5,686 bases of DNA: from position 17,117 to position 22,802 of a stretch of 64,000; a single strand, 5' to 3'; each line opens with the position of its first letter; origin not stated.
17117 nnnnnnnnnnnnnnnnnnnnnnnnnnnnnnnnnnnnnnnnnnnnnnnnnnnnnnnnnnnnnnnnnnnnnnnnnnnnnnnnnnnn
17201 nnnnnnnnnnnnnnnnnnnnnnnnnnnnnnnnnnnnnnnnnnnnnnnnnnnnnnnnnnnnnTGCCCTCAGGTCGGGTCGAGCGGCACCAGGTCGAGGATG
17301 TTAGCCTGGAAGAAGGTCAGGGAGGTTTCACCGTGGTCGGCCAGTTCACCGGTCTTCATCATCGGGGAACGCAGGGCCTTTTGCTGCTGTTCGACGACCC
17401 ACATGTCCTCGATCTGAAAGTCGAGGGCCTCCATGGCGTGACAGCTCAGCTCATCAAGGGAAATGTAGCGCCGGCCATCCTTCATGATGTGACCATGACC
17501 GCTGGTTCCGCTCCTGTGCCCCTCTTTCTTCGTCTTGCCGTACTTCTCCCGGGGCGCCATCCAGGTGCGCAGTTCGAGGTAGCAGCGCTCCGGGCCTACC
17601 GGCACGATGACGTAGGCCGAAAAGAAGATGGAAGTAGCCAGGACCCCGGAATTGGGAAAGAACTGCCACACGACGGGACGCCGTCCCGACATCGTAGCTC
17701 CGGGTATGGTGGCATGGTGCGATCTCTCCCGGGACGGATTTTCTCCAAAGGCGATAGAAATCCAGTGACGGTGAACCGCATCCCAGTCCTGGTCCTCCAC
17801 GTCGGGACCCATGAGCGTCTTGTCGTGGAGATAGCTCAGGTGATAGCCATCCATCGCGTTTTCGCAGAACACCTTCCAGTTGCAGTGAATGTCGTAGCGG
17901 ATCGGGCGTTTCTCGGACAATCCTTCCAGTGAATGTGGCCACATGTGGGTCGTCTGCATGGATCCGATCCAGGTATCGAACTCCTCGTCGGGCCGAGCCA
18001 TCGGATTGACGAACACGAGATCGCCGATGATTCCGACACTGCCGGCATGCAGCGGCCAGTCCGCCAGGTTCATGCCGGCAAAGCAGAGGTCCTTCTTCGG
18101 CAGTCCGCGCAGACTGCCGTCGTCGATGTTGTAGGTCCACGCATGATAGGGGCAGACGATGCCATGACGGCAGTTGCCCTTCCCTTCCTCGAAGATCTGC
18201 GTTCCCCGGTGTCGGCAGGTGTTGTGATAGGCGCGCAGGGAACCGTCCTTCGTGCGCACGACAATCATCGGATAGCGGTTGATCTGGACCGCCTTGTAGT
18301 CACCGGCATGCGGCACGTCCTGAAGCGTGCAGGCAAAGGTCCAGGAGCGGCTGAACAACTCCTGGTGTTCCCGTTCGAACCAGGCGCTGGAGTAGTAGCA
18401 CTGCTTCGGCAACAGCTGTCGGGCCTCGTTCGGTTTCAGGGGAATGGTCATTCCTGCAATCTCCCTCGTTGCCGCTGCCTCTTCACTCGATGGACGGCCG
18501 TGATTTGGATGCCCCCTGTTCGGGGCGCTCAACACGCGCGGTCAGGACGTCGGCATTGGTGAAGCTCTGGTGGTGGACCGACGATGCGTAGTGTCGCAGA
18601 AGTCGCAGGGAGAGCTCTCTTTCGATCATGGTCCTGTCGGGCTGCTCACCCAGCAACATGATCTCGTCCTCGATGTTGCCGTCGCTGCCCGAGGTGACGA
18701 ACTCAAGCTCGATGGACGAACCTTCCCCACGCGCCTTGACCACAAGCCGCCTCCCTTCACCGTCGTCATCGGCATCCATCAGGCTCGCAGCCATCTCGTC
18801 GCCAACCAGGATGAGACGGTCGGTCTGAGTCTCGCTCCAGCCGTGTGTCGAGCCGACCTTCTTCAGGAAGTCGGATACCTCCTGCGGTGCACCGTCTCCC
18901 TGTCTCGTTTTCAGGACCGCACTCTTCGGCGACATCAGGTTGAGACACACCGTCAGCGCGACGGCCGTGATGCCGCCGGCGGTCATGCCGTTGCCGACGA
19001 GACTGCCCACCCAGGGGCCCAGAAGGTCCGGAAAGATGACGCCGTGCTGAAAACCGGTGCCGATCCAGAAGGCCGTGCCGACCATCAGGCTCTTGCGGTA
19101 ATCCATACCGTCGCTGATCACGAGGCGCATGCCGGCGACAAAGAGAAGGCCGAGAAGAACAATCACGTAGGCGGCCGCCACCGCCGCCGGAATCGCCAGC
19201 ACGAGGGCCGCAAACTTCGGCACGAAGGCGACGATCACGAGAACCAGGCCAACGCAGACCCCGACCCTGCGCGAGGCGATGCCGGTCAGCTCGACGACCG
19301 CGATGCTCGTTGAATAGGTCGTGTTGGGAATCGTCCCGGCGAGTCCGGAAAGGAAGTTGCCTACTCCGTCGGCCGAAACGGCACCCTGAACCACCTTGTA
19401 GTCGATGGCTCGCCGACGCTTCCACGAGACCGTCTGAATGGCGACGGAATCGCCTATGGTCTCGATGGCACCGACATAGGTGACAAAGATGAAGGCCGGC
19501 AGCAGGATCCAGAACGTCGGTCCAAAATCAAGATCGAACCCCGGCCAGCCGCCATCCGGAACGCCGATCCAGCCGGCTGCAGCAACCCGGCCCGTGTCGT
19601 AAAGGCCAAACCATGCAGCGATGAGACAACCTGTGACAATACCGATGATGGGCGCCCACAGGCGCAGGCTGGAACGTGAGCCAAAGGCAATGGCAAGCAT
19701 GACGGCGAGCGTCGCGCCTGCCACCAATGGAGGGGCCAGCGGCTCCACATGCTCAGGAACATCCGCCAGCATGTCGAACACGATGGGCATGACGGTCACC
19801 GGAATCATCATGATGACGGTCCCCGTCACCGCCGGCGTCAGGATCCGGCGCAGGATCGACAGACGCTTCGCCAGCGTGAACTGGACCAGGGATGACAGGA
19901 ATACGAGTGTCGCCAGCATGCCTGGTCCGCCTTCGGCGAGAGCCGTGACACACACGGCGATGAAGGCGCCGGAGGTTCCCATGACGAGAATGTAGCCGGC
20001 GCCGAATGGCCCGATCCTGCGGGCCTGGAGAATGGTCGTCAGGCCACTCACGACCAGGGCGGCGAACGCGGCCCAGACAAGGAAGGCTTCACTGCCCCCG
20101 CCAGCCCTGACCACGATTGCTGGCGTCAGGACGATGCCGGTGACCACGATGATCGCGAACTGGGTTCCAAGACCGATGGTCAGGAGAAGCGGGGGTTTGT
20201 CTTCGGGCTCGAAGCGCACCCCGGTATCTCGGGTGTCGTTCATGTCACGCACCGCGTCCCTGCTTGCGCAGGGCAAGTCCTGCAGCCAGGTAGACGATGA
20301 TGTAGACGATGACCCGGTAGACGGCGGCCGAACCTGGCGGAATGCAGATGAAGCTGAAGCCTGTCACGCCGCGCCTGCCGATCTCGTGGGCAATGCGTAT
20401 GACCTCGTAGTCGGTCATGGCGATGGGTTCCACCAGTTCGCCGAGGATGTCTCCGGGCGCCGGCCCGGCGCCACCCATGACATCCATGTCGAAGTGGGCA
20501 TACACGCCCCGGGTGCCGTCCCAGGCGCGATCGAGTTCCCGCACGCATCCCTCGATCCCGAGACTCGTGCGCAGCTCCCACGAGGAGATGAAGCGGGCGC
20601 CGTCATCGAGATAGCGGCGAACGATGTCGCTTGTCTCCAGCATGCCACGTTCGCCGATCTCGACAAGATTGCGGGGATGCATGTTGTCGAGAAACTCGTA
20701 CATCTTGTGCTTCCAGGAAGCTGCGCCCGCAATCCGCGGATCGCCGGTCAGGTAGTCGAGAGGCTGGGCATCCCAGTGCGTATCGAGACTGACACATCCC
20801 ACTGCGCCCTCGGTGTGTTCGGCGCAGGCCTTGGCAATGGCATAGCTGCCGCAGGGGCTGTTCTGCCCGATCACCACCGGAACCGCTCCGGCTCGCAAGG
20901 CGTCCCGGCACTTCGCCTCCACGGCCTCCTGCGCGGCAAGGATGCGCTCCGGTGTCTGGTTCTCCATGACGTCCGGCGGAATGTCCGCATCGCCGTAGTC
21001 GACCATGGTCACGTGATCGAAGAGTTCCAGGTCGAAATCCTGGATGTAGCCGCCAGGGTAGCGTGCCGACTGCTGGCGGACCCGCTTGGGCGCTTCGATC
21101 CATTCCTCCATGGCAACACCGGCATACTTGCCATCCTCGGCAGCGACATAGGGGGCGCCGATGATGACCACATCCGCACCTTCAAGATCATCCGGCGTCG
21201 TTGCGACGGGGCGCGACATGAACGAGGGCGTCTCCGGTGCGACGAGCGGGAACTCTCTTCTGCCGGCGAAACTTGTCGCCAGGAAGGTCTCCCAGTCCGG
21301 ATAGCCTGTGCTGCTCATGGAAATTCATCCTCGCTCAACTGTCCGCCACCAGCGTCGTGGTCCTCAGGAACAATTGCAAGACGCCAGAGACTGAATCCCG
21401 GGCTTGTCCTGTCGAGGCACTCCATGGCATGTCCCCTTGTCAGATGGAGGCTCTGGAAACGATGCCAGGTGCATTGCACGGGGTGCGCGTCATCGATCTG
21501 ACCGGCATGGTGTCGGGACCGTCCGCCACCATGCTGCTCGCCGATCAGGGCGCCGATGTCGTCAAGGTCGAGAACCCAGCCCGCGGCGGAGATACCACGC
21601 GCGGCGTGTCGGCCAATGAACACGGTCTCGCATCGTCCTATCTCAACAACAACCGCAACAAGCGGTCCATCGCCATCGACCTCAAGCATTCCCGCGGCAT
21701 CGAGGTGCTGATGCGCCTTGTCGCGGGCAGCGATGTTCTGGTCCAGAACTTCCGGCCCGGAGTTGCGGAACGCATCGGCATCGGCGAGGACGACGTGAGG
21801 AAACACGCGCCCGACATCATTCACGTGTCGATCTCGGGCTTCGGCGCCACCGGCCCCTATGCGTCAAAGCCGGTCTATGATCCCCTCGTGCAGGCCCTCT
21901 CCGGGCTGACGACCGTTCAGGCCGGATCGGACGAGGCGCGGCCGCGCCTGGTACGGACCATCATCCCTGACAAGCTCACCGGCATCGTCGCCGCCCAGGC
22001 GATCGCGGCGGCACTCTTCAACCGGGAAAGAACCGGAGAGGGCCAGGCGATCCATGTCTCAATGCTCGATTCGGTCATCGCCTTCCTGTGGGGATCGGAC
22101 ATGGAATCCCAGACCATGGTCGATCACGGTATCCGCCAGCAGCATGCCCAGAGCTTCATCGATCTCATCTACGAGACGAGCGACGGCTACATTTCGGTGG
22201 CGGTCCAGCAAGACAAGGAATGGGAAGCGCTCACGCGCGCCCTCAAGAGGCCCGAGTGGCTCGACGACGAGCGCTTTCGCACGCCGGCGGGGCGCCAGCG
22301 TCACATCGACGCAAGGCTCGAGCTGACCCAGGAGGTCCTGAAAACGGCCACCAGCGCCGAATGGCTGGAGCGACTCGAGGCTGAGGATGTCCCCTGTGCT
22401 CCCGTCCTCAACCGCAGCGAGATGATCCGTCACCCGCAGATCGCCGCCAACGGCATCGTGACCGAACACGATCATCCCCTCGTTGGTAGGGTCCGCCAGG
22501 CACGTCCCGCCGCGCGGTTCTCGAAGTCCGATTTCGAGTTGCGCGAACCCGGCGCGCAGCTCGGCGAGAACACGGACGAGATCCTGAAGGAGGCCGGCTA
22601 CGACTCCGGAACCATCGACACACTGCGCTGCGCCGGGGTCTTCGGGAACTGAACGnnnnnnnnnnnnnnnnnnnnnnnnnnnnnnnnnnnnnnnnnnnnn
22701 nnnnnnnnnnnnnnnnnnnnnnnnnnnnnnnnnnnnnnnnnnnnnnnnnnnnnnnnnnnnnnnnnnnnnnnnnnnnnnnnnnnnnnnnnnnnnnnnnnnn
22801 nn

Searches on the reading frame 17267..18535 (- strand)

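Call 5: search_protein_families(library=pfam, proteins=[window:17267-18535:-])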
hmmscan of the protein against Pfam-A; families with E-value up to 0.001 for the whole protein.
window:17267-18535:- (422 aa): 2 families
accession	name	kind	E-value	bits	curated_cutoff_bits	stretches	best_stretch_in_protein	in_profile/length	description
PF00848.25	Ring_hydroxyl_A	-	4.5e-21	76.2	24.9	1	205-417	3-206/208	Ring hydroxylating alpha subunit (catalytic domain)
PF00355.32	Rieske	-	9.5e-20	70.8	20.3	1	64-148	1-81/88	Rieske [2Fe-2S] domain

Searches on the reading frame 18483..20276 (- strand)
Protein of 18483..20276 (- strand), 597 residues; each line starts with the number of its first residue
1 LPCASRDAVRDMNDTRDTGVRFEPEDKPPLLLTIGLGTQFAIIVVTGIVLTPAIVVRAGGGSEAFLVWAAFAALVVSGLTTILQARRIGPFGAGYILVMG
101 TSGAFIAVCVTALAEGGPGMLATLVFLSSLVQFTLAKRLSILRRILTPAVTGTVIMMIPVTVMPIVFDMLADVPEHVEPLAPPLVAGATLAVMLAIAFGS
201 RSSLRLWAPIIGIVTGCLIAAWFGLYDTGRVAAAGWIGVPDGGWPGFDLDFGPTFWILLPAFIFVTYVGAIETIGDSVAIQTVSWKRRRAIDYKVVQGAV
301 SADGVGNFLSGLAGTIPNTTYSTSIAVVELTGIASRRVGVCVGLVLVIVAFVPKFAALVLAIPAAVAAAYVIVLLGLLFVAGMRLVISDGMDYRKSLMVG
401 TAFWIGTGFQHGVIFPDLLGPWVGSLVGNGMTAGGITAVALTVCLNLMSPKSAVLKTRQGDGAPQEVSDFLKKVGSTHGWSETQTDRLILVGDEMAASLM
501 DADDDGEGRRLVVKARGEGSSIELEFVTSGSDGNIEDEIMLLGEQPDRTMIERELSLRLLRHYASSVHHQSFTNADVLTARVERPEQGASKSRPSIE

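Call 5: search_protein_families(library=pfam, proteins=[window:18483-20276:-])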
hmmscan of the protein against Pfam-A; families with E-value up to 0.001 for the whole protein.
window:18483-20276:- (597 aa): 1 family
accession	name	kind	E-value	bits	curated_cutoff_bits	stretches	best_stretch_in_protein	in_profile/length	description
PF00860.26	Xan_ur_permease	-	2.4e-51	175.1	27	1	34-408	4-382/389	Permease family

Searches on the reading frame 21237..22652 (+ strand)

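Call 5: search_protein_families(library=pfam, proteins=[window:21237-22652:+])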
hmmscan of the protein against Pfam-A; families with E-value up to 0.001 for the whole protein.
window:21237-22652:+ (471 aa): 1 family
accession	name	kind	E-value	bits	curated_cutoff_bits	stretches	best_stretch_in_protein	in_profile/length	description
PF02515.22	CoA_transf_3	-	6.1e-109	364.9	23.3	1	80-446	1-366/366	CoA-transferase family III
